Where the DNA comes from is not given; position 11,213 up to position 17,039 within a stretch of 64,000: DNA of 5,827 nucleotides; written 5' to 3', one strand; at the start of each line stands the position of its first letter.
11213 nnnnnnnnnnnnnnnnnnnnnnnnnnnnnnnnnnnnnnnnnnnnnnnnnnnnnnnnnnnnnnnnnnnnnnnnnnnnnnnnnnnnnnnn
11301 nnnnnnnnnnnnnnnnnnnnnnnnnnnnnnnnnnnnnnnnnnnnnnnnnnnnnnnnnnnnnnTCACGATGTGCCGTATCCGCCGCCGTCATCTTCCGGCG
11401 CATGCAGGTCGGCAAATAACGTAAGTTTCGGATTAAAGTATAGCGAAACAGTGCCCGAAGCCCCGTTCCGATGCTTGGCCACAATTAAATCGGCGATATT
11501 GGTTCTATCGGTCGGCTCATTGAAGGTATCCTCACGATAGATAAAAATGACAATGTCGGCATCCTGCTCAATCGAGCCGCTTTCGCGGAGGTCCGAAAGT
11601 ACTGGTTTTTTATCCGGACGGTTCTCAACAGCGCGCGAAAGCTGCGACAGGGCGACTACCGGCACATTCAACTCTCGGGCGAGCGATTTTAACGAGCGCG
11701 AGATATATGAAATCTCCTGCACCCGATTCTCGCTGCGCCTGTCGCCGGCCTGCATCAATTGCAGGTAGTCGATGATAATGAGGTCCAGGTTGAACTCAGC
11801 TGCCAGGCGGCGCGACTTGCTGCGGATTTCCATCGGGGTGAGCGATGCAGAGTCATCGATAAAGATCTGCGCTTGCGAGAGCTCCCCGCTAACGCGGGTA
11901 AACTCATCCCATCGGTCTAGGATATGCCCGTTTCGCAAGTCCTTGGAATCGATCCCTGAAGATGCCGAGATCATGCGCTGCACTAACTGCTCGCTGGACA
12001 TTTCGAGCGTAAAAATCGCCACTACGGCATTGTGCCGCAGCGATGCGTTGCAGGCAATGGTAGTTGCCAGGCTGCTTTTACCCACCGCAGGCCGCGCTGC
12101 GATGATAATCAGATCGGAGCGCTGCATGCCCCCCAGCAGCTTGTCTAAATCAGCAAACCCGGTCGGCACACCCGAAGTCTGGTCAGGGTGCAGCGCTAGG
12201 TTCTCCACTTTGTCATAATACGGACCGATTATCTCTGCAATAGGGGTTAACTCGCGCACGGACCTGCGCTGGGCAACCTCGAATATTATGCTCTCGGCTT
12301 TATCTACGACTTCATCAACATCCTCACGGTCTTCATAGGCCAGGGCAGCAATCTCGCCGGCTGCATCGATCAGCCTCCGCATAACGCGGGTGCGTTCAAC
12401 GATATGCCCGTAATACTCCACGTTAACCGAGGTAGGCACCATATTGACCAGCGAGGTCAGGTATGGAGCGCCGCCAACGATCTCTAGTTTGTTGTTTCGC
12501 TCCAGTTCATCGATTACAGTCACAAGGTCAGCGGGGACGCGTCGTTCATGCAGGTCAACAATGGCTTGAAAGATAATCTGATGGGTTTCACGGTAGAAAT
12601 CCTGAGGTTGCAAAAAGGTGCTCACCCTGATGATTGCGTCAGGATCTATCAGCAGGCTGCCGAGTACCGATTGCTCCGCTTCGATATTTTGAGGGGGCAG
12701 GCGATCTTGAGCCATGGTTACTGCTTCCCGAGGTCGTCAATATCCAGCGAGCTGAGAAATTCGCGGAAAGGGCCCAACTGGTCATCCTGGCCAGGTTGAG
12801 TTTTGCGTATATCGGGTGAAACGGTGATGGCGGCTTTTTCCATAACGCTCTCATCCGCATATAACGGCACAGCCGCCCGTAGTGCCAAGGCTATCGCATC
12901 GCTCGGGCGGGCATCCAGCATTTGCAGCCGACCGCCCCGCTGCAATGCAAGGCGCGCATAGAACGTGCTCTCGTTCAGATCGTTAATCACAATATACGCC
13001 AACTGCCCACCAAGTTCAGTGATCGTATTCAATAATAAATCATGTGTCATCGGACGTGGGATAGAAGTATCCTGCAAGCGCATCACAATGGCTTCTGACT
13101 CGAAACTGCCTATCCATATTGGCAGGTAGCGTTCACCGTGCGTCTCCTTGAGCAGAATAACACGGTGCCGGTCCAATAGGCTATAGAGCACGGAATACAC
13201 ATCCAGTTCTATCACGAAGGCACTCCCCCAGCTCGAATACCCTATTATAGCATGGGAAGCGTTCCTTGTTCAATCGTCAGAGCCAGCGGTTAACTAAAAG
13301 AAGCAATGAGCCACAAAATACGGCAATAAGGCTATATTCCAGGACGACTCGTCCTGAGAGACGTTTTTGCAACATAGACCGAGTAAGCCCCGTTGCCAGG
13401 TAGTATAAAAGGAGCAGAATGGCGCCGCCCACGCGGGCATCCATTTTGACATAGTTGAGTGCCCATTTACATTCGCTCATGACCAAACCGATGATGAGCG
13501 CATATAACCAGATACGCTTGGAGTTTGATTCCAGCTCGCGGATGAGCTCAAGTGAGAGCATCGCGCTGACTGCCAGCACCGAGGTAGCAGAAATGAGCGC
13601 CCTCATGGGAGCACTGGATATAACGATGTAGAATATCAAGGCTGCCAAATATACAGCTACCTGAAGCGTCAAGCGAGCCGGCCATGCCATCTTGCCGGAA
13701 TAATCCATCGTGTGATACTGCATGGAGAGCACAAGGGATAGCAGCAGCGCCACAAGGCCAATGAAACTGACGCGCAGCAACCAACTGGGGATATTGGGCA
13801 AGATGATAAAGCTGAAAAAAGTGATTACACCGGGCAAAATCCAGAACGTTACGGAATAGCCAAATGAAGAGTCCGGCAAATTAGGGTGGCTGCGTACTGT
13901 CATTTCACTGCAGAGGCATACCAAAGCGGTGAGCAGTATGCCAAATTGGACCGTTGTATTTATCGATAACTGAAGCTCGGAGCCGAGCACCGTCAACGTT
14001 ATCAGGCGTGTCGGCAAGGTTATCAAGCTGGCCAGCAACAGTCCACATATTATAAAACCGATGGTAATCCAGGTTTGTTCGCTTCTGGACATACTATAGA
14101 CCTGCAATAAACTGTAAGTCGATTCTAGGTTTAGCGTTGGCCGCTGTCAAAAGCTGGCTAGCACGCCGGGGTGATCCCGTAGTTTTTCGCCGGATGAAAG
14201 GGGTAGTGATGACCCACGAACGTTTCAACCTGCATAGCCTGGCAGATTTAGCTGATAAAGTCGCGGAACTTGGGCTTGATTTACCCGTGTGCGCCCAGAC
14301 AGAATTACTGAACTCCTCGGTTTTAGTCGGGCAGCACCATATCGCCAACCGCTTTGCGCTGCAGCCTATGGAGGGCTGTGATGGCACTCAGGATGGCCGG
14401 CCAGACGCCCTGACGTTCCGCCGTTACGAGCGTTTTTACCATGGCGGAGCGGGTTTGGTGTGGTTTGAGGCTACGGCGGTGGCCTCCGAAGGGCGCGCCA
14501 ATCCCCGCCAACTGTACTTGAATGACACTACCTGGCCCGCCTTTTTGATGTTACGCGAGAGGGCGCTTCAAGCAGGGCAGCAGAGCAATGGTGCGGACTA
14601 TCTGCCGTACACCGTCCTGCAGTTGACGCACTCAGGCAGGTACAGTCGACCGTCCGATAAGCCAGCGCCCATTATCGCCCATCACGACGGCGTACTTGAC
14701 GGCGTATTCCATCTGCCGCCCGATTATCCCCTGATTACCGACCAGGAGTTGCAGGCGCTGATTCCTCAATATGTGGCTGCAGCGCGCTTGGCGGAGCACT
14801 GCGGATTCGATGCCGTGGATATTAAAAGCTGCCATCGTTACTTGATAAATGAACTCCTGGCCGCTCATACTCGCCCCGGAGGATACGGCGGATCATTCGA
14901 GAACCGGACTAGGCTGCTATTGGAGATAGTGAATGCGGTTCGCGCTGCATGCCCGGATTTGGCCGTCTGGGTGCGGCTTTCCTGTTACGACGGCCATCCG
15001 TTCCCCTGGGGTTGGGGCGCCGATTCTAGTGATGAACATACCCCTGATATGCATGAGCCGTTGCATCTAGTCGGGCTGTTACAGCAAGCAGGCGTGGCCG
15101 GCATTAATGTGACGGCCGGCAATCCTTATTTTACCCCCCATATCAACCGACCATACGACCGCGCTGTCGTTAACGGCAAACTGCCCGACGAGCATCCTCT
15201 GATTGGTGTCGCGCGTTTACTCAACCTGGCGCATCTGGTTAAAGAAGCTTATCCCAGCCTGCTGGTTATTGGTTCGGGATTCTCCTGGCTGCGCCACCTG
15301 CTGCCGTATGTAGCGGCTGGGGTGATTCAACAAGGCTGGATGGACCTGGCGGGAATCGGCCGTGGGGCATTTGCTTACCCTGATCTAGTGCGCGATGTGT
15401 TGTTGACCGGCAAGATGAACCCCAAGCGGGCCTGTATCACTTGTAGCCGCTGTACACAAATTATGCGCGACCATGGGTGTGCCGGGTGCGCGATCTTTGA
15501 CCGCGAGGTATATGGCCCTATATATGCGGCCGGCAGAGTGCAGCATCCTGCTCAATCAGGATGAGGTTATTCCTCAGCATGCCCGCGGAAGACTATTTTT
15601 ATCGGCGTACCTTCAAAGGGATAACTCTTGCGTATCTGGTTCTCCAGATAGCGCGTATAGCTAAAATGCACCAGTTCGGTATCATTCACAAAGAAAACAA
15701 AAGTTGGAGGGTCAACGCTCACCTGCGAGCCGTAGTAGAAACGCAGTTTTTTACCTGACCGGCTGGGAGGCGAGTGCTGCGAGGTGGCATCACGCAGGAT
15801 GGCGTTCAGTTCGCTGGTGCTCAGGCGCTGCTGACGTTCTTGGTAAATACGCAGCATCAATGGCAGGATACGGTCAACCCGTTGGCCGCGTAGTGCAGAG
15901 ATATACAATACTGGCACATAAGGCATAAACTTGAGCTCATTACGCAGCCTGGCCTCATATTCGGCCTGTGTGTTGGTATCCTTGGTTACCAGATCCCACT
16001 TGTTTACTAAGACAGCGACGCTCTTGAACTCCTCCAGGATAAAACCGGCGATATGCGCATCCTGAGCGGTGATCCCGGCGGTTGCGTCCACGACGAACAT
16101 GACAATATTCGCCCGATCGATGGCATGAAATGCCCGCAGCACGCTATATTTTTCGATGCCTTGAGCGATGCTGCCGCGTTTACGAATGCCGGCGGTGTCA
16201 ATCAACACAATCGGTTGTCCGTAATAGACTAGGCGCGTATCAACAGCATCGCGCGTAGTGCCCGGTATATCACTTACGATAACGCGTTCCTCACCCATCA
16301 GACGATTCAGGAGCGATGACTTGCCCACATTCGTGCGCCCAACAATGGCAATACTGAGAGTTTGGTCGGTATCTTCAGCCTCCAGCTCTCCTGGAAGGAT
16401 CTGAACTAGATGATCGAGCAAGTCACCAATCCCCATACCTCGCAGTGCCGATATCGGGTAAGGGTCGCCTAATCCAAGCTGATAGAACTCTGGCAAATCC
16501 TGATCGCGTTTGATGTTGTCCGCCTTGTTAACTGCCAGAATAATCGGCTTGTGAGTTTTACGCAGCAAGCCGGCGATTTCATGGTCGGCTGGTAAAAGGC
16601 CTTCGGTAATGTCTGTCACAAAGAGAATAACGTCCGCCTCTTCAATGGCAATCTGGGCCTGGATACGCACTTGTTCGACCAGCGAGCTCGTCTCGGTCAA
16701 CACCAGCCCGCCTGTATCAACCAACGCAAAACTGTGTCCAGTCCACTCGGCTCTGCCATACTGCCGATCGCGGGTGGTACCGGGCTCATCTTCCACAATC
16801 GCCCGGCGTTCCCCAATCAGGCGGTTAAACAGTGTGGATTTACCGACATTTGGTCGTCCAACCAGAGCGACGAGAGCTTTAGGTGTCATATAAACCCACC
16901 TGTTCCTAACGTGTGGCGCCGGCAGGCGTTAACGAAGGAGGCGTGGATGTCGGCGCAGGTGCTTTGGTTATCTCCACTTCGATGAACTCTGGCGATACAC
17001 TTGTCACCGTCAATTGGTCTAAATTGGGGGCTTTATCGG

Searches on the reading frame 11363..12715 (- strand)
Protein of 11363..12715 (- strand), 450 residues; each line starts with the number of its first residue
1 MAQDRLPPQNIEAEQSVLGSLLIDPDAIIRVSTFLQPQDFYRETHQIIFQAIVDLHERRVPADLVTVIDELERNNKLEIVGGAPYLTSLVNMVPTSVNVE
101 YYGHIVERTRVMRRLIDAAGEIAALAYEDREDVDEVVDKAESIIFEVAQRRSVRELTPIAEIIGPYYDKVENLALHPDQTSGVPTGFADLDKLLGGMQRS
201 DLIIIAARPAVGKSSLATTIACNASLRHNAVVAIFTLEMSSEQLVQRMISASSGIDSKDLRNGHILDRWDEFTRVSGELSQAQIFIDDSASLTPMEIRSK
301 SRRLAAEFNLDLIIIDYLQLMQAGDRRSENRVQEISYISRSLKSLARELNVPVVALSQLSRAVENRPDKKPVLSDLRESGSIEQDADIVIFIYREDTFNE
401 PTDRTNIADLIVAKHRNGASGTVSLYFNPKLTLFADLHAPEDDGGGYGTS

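Call 93: search_protein_families(library=pfam, proteins=[window:11363-12715:-], max_evalue=0.00001)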
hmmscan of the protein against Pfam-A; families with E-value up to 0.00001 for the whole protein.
window:11363-12715:- (450 aa): 4 families
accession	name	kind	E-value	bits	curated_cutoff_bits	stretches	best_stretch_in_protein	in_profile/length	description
PF03796.21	DnaB_C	-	6.2e-104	347.3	27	1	182-435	1-254/255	DnaB-like helicase C terminal domain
PF00772.26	DnaB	-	2.9e-36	124.1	23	1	7-107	2-102/103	DnaB-like helicase N terminal domain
PF13481.12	AAA_25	-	8.9e-12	45.5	27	1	174-359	6-190/195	AAA domain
PF06745.19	ATPase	-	4.4e-08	33.2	26.6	1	183-341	1-150/231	KaiC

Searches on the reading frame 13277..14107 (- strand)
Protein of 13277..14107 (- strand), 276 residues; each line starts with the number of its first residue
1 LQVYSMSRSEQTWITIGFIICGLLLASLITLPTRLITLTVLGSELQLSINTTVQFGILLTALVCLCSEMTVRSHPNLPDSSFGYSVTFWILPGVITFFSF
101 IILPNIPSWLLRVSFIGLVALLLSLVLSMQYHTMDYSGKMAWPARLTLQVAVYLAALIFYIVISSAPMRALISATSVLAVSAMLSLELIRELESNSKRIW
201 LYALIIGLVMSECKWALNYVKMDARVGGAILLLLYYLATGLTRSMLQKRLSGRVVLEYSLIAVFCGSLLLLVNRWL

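Call 94: search_protein_families(library=pfam, proteins=[window:13277-14107:-], max_evalue=0.00001)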
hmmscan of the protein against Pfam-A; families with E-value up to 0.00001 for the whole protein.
window:13277-14107:- (276 aa): 1 family
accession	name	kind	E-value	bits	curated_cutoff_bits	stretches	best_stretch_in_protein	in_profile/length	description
PF18900.5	DUF5656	-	8.7e-47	159.9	23.3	1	35-267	5-236/242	Protein of unknown function (DUF5656)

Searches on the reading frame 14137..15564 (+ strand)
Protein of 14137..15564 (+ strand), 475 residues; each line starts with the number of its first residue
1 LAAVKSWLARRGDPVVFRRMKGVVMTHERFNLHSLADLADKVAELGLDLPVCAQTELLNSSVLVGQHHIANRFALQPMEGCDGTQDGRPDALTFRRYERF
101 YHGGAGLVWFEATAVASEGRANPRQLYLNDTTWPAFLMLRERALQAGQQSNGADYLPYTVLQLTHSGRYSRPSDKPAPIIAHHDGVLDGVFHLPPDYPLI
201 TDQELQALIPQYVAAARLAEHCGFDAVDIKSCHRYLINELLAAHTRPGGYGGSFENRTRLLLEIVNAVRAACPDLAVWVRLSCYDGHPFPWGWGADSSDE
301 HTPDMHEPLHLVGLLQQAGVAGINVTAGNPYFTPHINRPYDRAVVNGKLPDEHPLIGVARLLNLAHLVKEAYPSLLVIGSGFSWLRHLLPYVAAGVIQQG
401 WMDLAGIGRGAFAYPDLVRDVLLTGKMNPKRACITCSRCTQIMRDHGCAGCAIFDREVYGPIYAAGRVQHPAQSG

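Call 94: search_protein_families(library=pfam, proteins=[window:14137-15564:+], max_evalue=0.00001)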
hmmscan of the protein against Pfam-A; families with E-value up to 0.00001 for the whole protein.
window:14137-15564:+ (475 aa): 1 family
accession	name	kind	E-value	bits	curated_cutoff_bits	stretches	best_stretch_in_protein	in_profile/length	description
PF00724.26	Oxidored_FMN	-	1.8e-22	80.5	27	1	64-285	8-229/342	NADH:flavin oxidoreductase / NADH oxidase family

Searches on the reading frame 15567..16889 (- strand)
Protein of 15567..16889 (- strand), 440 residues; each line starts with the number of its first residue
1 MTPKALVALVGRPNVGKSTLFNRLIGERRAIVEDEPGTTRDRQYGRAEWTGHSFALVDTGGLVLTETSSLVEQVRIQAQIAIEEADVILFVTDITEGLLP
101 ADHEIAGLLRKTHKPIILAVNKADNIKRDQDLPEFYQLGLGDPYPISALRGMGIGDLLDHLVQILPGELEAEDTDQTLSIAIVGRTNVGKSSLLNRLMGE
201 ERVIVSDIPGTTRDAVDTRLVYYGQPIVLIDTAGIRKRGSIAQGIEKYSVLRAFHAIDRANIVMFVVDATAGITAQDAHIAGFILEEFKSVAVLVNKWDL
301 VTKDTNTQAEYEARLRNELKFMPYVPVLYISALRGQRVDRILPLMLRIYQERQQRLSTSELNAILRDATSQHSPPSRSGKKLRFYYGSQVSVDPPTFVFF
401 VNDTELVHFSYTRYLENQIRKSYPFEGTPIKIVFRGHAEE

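Call 94: search_protein_families(library=pfam, proteins=[window:15567-16889:-], max_evalue=0.00001)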
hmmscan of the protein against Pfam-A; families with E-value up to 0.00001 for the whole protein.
window:15567-16889:- (440 aa): 10 families
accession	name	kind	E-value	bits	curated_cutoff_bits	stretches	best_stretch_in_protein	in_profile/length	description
PF01926.29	MMR_HSR1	-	1.1e-63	212.8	21.9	2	7-122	2-113/113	50S ribosome-binding GTPase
PF14714.11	KH_dom-like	-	3.2e-35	120.7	27.3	1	355-435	1-81/81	KH-domain-like of EngA bacterial GTPase enzymes, C-terminal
PF02421.24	FeoB_N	-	9.8e-29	100.3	27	2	7-130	3-122/156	Ferrous iron transport protein B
PF00009.33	GTP_EFTU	-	2.6e-22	79.8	26.5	2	8-166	7-187/188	Elongation factor Tu GTP binding domain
PF00350.29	Dynamin_N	-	5.6e-16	59.5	27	0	180-213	1-34/168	Dynamin family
PF04548.22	AIG1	-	1e-14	54.9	27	2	179-290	2-113/212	AIG1 family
PF03193.22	RsgA_GTPase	-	1.9e-11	44.6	30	0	179-237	108-170/174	RsgA GTPase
PF10662.15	PduV-EutP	-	3.9e-07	30.4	21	0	7-161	4-141/143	Ethanolamine utilisation - propanediol utilisation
PF08477.19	Roc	-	7e-07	29.9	27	0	180-201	2-23/119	Ras of Complex, Roc, domain of DAPkinase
PF00005.33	ABC_tran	-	3.4e-06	28.1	25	0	3-35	10-38/137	ABC transporter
